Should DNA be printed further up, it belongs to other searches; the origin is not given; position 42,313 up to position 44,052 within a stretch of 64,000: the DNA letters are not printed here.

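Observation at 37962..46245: Iron-uptake gene cluster with an embedded SAM-methyltransferase and its own Fur-family regulator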

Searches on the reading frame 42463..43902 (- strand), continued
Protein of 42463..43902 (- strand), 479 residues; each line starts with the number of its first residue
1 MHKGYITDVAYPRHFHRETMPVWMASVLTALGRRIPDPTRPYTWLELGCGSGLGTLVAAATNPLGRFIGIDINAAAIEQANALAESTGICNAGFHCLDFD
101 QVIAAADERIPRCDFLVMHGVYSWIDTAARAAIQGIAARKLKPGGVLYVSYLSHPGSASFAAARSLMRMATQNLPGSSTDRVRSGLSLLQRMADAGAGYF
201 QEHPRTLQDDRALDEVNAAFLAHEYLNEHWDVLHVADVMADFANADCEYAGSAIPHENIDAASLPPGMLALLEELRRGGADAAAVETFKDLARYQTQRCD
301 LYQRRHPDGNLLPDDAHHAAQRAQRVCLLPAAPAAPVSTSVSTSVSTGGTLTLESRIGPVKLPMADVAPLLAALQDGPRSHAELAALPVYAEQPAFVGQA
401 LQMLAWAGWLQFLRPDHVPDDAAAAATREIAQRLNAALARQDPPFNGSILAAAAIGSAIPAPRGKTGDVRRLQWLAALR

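Call 9: find_homologous_proteins(query=window:42463-43902:-, max_evalue=1e-10)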
Query window:42463-43902:- (479 aa): 360 proteins with E <= 1e-10 among 8000 candidates; the best 120 are listed.
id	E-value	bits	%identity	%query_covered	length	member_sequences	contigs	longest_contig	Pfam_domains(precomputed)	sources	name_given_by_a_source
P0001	0.0e+0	1076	100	100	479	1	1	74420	PF13847.13,PF13489.13,PF13649.13,PF10119.15,PF08241.19,PF08242.19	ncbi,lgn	-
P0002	3.1e-238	809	77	100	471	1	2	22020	PF13847.13,PF13489.13,PF13649.13,PF02390.24,PF10119.15,PF08241.19,PF08242.19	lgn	-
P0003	1.0e-237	808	77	99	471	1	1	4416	PF13847.13,PF13489.13,PF13649.13,PF02390.24,PF10119.15,PF08241.19,PF08242.19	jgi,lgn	jgi:SAM-dependent methyltransferase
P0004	4.6e-226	769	74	100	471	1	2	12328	PF13847.13,PF13489.13,PF13649.13,PF10119.15,PF08241.19,PF08242.19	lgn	-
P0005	1.8e-198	678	66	99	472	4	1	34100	PF13847.13,PF13489.13,PF13649.13,PF10119.15,PF08241.19,PF08242.19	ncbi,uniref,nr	ncbi:class I SAM-dependent methyltransferase [Thauera sp. Sel9]|uniref:class I SAM-dependent methylt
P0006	4.8e-187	641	64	99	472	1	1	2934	PF13847.13,PF13489.13,PF13649.13,PF10119.15,PF08241.19,PF08242.19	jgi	jgi:SAM-dependent methyltransferase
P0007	1.9e-183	629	62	99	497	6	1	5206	PF13847.13,PF13489.13,PF13649.13,PF10119.15,PF08241.19,PF08242.19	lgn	-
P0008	1.6e-178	613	61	99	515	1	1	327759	PF13847.13,PF13489.13,PF13649.13,PF10119.15,PF08241.19,PF08242.19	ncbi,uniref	ncbi:class I SAM-dependent methyltransferase [Pectobacterium actinidiae]|uniref:class I SAM-dependen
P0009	4.7e-175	601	62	96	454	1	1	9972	PF13847.13,PF13489.13,PF13649.13,PF10119.15,PF01209.25,PF08241.19,PF08242.19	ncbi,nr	ncbi:MAG: methyltransferase regulatory domain-containing protein, partial [Zoogloeaceae bacterium]|n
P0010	5.9e-175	601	64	95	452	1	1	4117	PF13847.13,PF13489.13,PF13649.13,PF10119.15,PF08241.19,PF08242.19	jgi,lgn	jgi:SAM-dependent methyltransferase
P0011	8.6e-171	587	59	96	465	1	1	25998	PF13847.13,PF13489.13,PF13649.13,PF10119.15,PF08241.19,PF08242.19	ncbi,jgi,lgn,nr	ncbi:MAG: methyltransferase regulatory domain-containing protein [Azoarcus sp.]|jgi:hypothetical pro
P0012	1.3e-166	573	59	96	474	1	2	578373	PF13847.13,PF13489.13,PF13649.13,PF10119.15,PF08241.19,PF08242.19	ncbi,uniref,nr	ncbi:methyltransferase domain-containing protein [Verticiella sediminum]|uniref:Methyltransferase do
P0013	1.5e-164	567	58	98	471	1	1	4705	PF13847.13,PF13489.13,PF13649.13,PF10119.15,PF08241.19,PF08242.19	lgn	-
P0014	7.3e-163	561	59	96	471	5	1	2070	PF13847.13,PF13489.13,PF13649.13,PF10119.15,PF08241.19,PF08242.19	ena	-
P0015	1.3e-156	540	58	95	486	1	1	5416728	PF13847.13,PF13489.13,PF13649.13,PF10119.15,PF08241.19,PF08242.19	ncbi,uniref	ncbi:methyltransferase regulatory domain-containing protein [Pseudorhodoferax sp.]|uniref:methyltran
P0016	6.4e-156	538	57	96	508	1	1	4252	PF13847.13,PF13489.13,PF05175.21,PF13649.13,PF02390.24,PF10119.15,PF08241.19,PF08242.19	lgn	-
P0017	4.1e-155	535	56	96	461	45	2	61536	PF13847.13,PF13489.13,PF13649.13,PF02390.24,PF10119.15,PF01209.25,PF08241.19,PF08242.19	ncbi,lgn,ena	-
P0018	9.4e-155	534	57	99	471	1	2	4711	PF13847.13,PF13489.13,PF13649.13,PF10119.15,PF08241.19,PF08242.19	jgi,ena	-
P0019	2.7e-154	533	57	96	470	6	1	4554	PF13847.13,PF13489.13,PF13649.13,PF02390.24,PF10119.15,PF08241.19,PF08242.19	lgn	-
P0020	1.7e-152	527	56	93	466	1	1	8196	PF13847.13,PF13489.13,PF13649.13,PF02390.24,PF10119.15,PF08241.19,PF08242.19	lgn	-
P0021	9.2e-146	505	56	96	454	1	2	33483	PF13847.13,PF13489.13,PF13649.13,PF02390.24,PF10119.15,PF08241.19,PF08242.19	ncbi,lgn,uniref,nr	ncbi:MAG: putative protein RP789 [Paracidovorax wautersii]|uniref:Methyltransferase domain-containin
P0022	2.7e-145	503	54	96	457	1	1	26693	PF13847.13,PF13489.13,PF05175.21,PF13649.13,PF02390.24,PF10119.15,PF08241.19,PF08242.19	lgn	-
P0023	3.5e-145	503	53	99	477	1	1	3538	PF13847.13,PF13489.13,PF13649.13,PF02390.24,PF10119.15,PF01209.25,PF08241.19,PF08242.19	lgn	-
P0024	5.0e-145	502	53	96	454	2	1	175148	PF13847.13,PF13489.13,PF13649.13,PF02390.24,PF10119.15,PF08241.19,PF08242.19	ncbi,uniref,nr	ncbi:class I SAM-dependent methyltransferase [Xenophilus arseniciresistens]|uniref:Class I SAM-depen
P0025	1.8e-140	487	54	95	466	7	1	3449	PF13847.13,PF13489.13,PF13649.13,PF10119.15,PF08241.19,PF08242.19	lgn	-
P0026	1.7e-137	477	53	92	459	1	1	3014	PF13847.13,PF13489.13,PF13649.13,PF10119.15,PF08241.19,PF08242.19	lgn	-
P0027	6.8e-136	472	50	99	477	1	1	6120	PF13847.13,PF13489.13,PF13649.13,PF02390.24,PF10119.15,PF01209.25,PF08241.19,PF08242.19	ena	-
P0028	8.4e-136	472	49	99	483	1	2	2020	PF13847.13,PF13489.13,PF05175.21,PF13649.13,PF02390.24,PF10119.15,PF01209.25,PF08241.19,PF08242.19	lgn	-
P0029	1.0e-135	472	50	90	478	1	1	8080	PF13847.13,PF13489.13,PF13649.13,PF02390.24,PF10119.15,PF01209.25,PF08241.19,PF08242.19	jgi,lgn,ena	jgi:ubiquinone/menaquinone biosynthesis C-methylase UbiE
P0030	1.3e-135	471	54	86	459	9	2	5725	PF13847.13,PF13489.13,PF13649.13,PF02390.24,PF10119.15,PF01209.25,PF08241.19,PF08242.19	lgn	-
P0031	6.4e-135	469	50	99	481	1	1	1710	PF13847.13,PF13489.13,PF13649.13,PF02390.24,PF10119.15,PF08241.19,PF08242.19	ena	-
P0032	1.5e-134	468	52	95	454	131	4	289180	PF13847.13,PF13489.13,PF13649.13,PF02390.24,PF10119.15,PF08241.19,PF08242.19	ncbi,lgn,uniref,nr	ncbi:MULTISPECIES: class I SAM-dependent methyltransferase [Comamonas]|uniref:class I SAM-dependent 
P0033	1.5e-133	464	50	95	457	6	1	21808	PF13847.13,PF13489.13,PF13649.13,PF10119.15,PF01209.25,PF08241.19,PF08242.19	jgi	-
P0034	2.6e-133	464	49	95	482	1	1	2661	PF13847.13,PF13489.13,PF13649.13,PF02390.24,PF10119.15,PF01209.25,PF08241.19,PF08242.19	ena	-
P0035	3.2e-132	460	48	99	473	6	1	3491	PF13847.13,PF13489.13,PF05175.21,PF13649.13,PF02390.24,PF10119.15,PF01209.25,PF08241.19,PF08242.19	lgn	-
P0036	1.1e-130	455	47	99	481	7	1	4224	PF13847.13,PF13489.13,PF13649.13,PF02390.24,PF10119.15,PF08241.19,PF08242.19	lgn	-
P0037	2.9e-130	453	51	92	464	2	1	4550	PF13847.13,PF13489.13,PF13649.13,PF02390.24,PF10119.15,PF08241.19,PF08242.19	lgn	-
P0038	2.6e-129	450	52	86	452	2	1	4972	PF13847.13,PF13489.13,PF13649.13,PF02390.24,PF10119.15,PF08241.19,PF08242.19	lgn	-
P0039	6.0e-129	449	50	86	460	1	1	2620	PF13847.13,PF13489.13,PF13649.13,PF02390.24,PF10119.15,PF08241.19,PF08242.19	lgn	-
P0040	5.2e-127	443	48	95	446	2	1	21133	PF13847.13,PF13489.13,PF13649.13,PF10119.15,PF08241.19,PF08242.19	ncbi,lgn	-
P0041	5.6e-127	443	57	76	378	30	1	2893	PF13847.13,PF13489.13,PF13649.13,PF02390.24,PF10119.15,PF08241.19,PF08242.19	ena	-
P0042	7.9e-127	442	47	95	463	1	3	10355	PF13847.13,PF13489.13,PF05175.21,PF13649.13,PF02390.24,PF10119.15,PF01209.25,PF08241.19,PF08242.19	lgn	-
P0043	2.0e-125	438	45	96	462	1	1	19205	PF13847.13,PF13489.13,PF13649.13,PF02390.24,PF10119.15,PF01209.25,PF08241.19,PF08242.19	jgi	jgi:SAM-dependent methyltransferase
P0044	1.9e-119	418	50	86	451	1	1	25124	PF13847.13,PF13489.13,PF03848.21,PF13649.13,PF02390.24,PF10119.15,PF08241.19,PF08242.19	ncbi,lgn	-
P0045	7.7e-118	413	48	86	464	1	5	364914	PF13847.13,PF13489.13,PF05175.21,PF13649.13,PF10119.15,PF08241.19,PF08242.19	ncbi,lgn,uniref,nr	ncbi:class I SAM-dependent methyltransferase (plasmid) [Acidovorax sp. DW039]|uniref:class I SAM-dep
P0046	2.5e-116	408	46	90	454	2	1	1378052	PF13847.13,PF13489.13,PF13649.13,PF02390.24,PF10119.15,PF08241.19,PF08242.19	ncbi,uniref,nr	ncbi:class I SAM-dependent methyltransferase [Corticibacter populi]|uniref:class I SAM-dependent met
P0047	5.5e-116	406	47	87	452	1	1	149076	PF13847.13,PF13489.13,PF13649.13,PF10119.15,PF08241.19,PF08242.19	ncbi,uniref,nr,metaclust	ncbi:class I SAM-dependent methyltransferase [Lampropedia cohaerens]|uniref:class I SAM-dependent me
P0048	1.9e-114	401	48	85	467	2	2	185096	PF13847.13,PF13489.13,PF13649.13,PF02390.24,PF10119.15,PF08241.19,PF08242.19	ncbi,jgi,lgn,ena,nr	ncbi:MAG: class I SAM-dependent methyltransferase [Pigmentiphaga sp.]|nr:class I SAM-dependent methy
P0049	5.8e-114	400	42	96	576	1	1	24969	PF13847.13,PF13489.13,PF13649.13,PF02390.24,PF10119.15,PF08241.19,PF08242.19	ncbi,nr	ncbi:MAG: class I SAM-dependent methyltransferase [Lautropia sp.]|nr:class I SAM-dependent methyltra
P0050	5.9e-113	396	48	99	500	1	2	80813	PF13847.13,PF13489.13,PF13649.13,PF10119.15,PF08241.19,PF08242.19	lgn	-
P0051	1.6e-103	365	63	54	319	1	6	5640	PF13847.13,PF13489.13,PF13649.13,PF02390.24,PF10119.15,PF13578.13,PF08241.19,PF08242.19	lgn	-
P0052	5.4e-96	341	43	96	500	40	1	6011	PF13847.13,PF13489.13,PF13649.13,PF10119.15,PF01209.25,PF08241.19,PF08242.19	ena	-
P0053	7.0e-96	340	43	96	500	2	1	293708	PF13847.13,PF13489.13,PF13649.13,PF10119.15,PF08241.19,PF08242.19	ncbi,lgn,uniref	ncbi:class I SAM-dependent methyltransferase [Azotobacter salinestris]|uniref:class I SAM-dependent 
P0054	1.0e-95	340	44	98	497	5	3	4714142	PF13847.13,PF13489.13,PF13649.13,PF10119.15,PF08241.19,PF08242.19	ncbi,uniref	ncbi:class I SAM-dependent methyltransferase [Azorhizophilus paspali]|uniref:Methyltransferase regul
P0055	2.4e-95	338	41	90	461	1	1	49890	PF13847.13,PF13489.13,PF13649.13,PF02390.24,PF10119.15,PF08241.19,PF08242.19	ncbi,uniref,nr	ncbi:methyltransferase domain-containing protein [Lampropedia puyangensis]|uniref:Methyltransferase 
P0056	2.7e-95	338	43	95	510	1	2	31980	PF13847.13,PF13489.13,PF13649.13,PF02390.24,PF10119.15,PF01209.25,PF08241.19,PF08242.19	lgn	-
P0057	4.4e-95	338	42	90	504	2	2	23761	PF13847.13,PF13489.13,PF13649.13,PF10119.15,PF08241.19,PF08242.19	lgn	-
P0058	1.1e-94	336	53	71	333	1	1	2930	PF10119.15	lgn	-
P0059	1.3e-94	336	46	85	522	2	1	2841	PF13847.13,PF13489.13,PF13649.13,PF02390.24,PF10119.15,PF08241.19,PF08242.19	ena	-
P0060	4.3e-94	334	44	95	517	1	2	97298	PF13847.13,PF13489.13,PF13649.13,PF02390.24,PF10119.15,PF08241.19,PF08242.19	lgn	-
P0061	9.3e-93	330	43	96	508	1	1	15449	PF13847.13,PF13489.13,PF13649.13,PF10119.15,PF08241.19,PF08242.19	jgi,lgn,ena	-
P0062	2.3e-92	329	42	96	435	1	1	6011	PF13847.13,PF13489.13,PF13649.13,PF02390.24,PF10119.15,PF08241.19,PF08242.19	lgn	-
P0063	3.5e-92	328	43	90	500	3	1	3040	PF13847.13,PF13489.13,PF13649.13,PF10119.15,PF08241.19,PF08242.19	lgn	-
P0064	7.7e-90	320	43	96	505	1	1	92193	PF13847.13,PF13489.13,PF13649.13,PF10119.15,PF08241.19,PF08242.19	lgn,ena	-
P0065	1.0e-89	320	45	96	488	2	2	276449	PF13847.13,PF13489.13,PF13649.13,PF10119.15,PF08241.19,PF08242.19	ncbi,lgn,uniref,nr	ncbi:methyltransferase domain-containing protein [Azoarcus indigens]|uniref:Methyltransferase family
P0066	1.2e-89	320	43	95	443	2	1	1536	PF13847.13,PF13489.13,PF13649.13,PF10119.15,PF08241.19,PF08242.19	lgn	-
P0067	6.1e-89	317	42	96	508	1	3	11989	PF13489.13,PF13649.13,PF10119.15,PF08241.19,PF08242.19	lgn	-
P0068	9.8e-89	317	45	86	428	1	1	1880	PF13847.13,PF13489.13,PF13649.13,PF10119.15,PF08241.19,PF08242.19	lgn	-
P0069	2.2e-88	315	43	95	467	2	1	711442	PF13847.13,PF13489.13,PF13649.13,PF10119.15,PF08241.19,PF08242.19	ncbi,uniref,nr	ncbi:methyltransferase domain-containing protein [Pseudothauera nasutitermitis]|uniref:Methyltransfe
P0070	3.0e-87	312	45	85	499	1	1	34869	PF13847.13,PF13489.13,PF13649.13,PF10119.15,PF08241.19,PF08242.19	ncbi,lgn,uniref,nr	ncbi:class I SAM-dependent methyltransferase [Zestomonas carbonaria]|uniref:Methyltransferase domain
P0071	4.0e-87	311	41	95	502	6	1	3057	PF13847.13,PF13489.13,PF13649.13,PF10119.15,PF13679.13,PF08241.19,PF08242.19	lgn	-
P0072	2.2e-86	309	43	86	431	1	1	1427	PF13847.13,PF13489.13,PF13649.13,PF10119.15,PF08241.19,PF08242.19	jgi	-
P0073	3.6e-86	308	43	87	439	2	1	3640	PF13847.13,PF13489.13,PF13649.13,PF10119.15,PF13578.13,PF08241.19,PF08242.19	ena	-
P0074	5.0e-86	308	44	85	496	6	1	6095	PF13847.13,PF13489.13,PF13649.13,PF10119.15,PF08241.19,PF08242.19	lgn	-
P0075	6.3e-86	307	40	95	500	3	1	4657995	PF13847.13,PF13489.13,PF13649.13,PF10119.15,PF08241.19,PF08242.19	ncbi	ncbi:class I SAM-dependent methyltransferase [Pseudomonas sp. Marseille-QA0892]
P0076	8.9e-86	307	43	86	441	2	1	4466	PF13847.13,PF13489.13,PF13649.13,PF10119.15,PF08241.19,PF08242.19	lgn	-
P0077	1.5e-85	306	42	90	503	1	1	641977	PF13847.13,PF13489.13,PF03848.21,PF13649.13,PF02390.24,PF10119.15,PF08241.19,PF08242.19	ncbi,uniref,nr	ncbi:class I SAM-dependent methyltransferase [Pseudomonas matsuisoli]|uniref:Methyltransferase domai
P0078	2.2e-85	306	40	96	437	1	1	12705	PF13847.13,PF13489.13,PF13649.13,PF10119.15,PF01209.25,PF08241.19,PF08242.19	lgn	-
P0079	4.0e-85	305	42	86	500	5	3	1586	PF13847.13,PF13649.13,PF10119.15,PF08241.19,PF08242.19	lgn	-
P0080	8.0e-85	304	42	84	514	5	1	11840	PF13847.13,PF13489.13,PF13649.13,PF02390.24,PF10119.15,PF01209.25,PF08241.19,PF08242.19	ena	-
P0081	1.6e-84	303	43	85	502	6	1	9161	PF13847.13,PF13489.13,PF13649.13,PF10119.15,PF01209.25,PF08241.19,PF08242.19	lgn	-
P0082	2.0e-84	302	43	96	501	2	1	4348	PF13847.13,PF13489.13,PF13649.13,PF02390.24,PF10119.15,PF08241.19,PF08242.19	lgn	-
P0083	2.3e-84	302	43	85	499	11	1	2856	PF13847.13,PF13489.13,PF05175.21,PF13649.13,PF10119.15,PF01209.25,PF08241.19,PF08242.19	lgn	-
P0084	3.6e-84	302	42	96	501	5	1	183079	PF13847.13,PF13489.13,PF13649.13,PF02390.24,PF10119.15,PF01209.25,PF08241.19,PF08242.19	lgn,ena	-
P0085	4.7e-84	301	42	99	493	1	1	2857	PF13847.13,PF13489.13,PF13649.13,PF10119.15,PF08241.19,PF08242.19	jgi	jgi:SAM-dependent methyltransferase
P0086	6.1e-84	301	40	100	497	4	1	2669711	PF13847.13,PF13489.13,PF13649.13,PF10119.15,PF01209.25,PF08241.19,PF08242.19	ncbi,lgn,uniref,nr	ncbi:class I SAM-dependent methyltransferase [Pseudomonas sp. PDM14]|uniref:class I SAM-dependent me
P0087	1.9e-82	296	44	85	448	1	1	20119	PF13847.13,PF13489.13,PF13649.13,PF10119.15,PF08241.19,PF08242.19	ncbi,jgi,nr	ncbi:MAG: class I SAM-dependent methyltransferase [Candidatus Accumulibacter sp.]|jgi:SAM-dependent 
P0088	8.9e-82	294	43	97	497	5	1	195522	PF13847.13,PF13489.13,PF13649.13,PF10119.15,PF08241.19,PF08242.19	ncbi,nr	ncbi:MAG: methyltransferase regulatory domain-containing protein [Rhodocyclaceae bacterium]|nr:methy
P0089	2.3e-81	292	41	96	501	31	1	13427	PF13847.13,PF13489.13,PF13649.13,PF02390.24,PF10119.15,PF08241.19,PF08242.19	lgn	-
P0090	3.0e-81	292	41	86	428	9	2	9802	PF13847.13,PF13489.13,PF13649.13,PF10119.15,PF08241.19,PF08242.19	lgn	-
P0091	3.5e-81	292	39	95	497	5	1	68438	PF13847.13,PF13489.13,PF13649.13,PF10119.15,PF01209.25,PF08241.19,PF08242.19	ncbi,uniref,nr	ncbi:class I SAM-dependent methyltransferase [Pseudomonas sp. 21LCFQ02]|uniref:class I SAM-dependent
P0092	6.3e-80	288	40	96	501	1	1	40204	PF13847.13,PF13489.13,PF13649.13,PF10119.15,PF08241.19,PF08242.19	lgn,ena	-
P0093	9.9e-79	284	41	96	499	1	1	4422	PF13847.13,PF13489.13,PF13649.13,PF10119.15,PF08241.19,PF08242.19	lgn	-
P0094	1.5e-78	283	40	99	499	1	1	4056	PF13847.13,PF13489.13,PF13649.13,PF10119.15,PF08241.19,PF08242.19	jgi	jgi:SAM-dependent methyltransferase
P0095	1.7e-78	283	42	85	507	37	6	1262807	PF13847.13,PF13489.13,PF13649.13,PF10119.15,PF08241.19,PF08242.19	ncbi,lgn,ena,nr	ncbi:SAM-dependent methyltransferase [Pseudomonas alcaligenes]|nr:SAM-dependent methyltransferase [P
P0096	2.1e-78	283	43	85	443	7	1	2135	PF13847.13,PF13489.13,PF13649.13,PF10119.15,PF08241.19,PF08242.19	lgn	-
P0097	4.5e-78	281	40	96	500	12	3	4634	PF13847.13,PF13489.13,PF13649.13,PF10119.15,PF08241.19,PF08242.19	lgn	-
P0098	1.5e-77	280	39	96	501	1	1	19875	PF13847.13,PF13649.13,PF02390.24,PF10119.15,PF08241.19,PF08242.19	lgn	-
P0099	2.0e-76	276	42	85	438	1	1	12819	PF13847.13,PF13489.13,PF13649.13,PF10119.15,PF08241.19,PF08242.19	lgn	-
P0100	4.5e-76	275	40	85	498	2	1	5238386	PF13847.13,PF13489.13,PF13649.13,PF10119.15,PF08241.19,PF08242.19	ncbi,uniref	ncbi:class I SAM-dependent methyltransferase [Pseudomonas anguilliseptica]|uniref:class I SAM-depend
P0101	4.8e-76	275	39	96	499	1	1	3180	PF13847.13,PF13489.13,PF13649.13,PF02390.24,PF10119.15,PF08241.19,PF08242.19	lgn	-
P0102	3.2e-74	269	41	85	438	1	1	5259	PF13847.13,PF13489.13,PF13649.13,PF10119.15,PF08241.19,PF08242.19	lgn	-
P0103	1.3e-73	267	41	85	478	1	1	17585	PF13847.13,PF13489.13,PF03848.21,PF13649.13,PF10119.15,PF08241.19,PF08242.19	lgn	-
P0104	7.5e-73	264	41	88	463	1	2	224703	PF13847.13,PF13489.13,PF13649.13,PF02390.24,PF10119.15,PF08241.19,PF08242.19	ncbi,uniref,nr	ncbi:class I SAM-dependent methyltransferase [Roseomonas xinghualingensis]|uniref:class I SAM-depend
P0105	1.7e-65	240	38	95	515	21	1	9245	PF13847.13,PF13489.13,PF13649.13,PF10119.15,PF08241.19,PF08242.19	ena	-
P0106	1.9e-65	240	37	95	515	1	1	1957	PF13847.13,PF13489.13,PF13649.13,PF10119.15,PF08241.19,PF08242.19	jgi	jgi:SAM-dependent methyltransferase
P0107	2.3e-65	240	38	82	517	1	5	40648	PF13847.13,PF13489.13,PF13649.13,PF10119.15,PF08241.19,PF08242.19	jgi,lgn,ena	-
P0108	1.2e-64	237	36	95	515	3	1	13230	PF13847.13,PF13489.13,PF13649.13,PF02390.24,PF10119.15,PF08241.19,PF08242.19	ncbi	-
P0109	2.1e-63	233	35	97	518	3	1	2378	PF13847.13,PF13489.13,PF13649.13,PF10119.15,PF08241.19,PF08242.19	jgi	jgi:SAM-dependent methyltransferase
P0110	4.9e-61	225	33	97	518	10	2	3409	PF13847.13,PF13489.13,PF13649.13,PF10119.15,PF08241.19,PF08242.19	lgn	-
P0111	2.0e-60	223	34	96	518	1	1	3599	PF13847.13,PF13489.13,PF13649.13,PF10119.15,PF08241.19,PF08242.19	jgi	-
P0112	2.3e-60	223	34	96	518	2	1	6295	PF13847.13,PF13489.13,PF13649.13,PF10119.15,PF08241.19,PF08242.19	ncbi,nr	ncbi:MAG TPA: class I SAM-dependent methyltransferase [Acetobacteraceae bacterium]|nr:class I SAM-de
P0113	4.2e-59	219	33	96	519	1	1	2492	PF13847.13,PF13489.13,PF13649.13,PF10119.15,PF08241.19,PF08242.19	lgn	-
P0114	8.7e-58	215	37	68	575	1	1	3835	PF13847.13,PF13489.13,PF13649.13,PF10119.15,PF08241.19,PF08242.19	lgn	-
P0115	1.3e-57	214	37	82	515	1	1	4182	PF13847.13,PF13489.13,PF13649.13,PF10119.15,PF08241.19,PF08242.19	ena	-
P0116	7.3e-57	212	33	96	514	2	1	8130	PF13847.13,PF13489.13,PF13649.13,PF10119.15,PF08241.19,PF08242.19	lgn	-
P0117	2.5e-56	210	35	96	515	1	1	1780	PF13847.13,PF13649.13,PF10119.15,PF08241.19,PF08242.19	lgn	-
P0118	2.9e-56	210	33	95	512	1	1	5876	PF13847.13,PF13489.13,PF13649.13,PF10119.15,PF08241.19,PF08242.19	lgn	-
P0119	2.9e-55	206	33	95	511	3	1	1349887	PF13847.13,PF13489.13,PF13649.13,PF10119.15,PF08241.19,PF08242.19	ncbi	-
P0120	3.2e-55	206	38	63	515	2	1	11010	PF13847.13,PF13489.13,PF13649.13,PF10119.15,PF08241.19,PF08242.19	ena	-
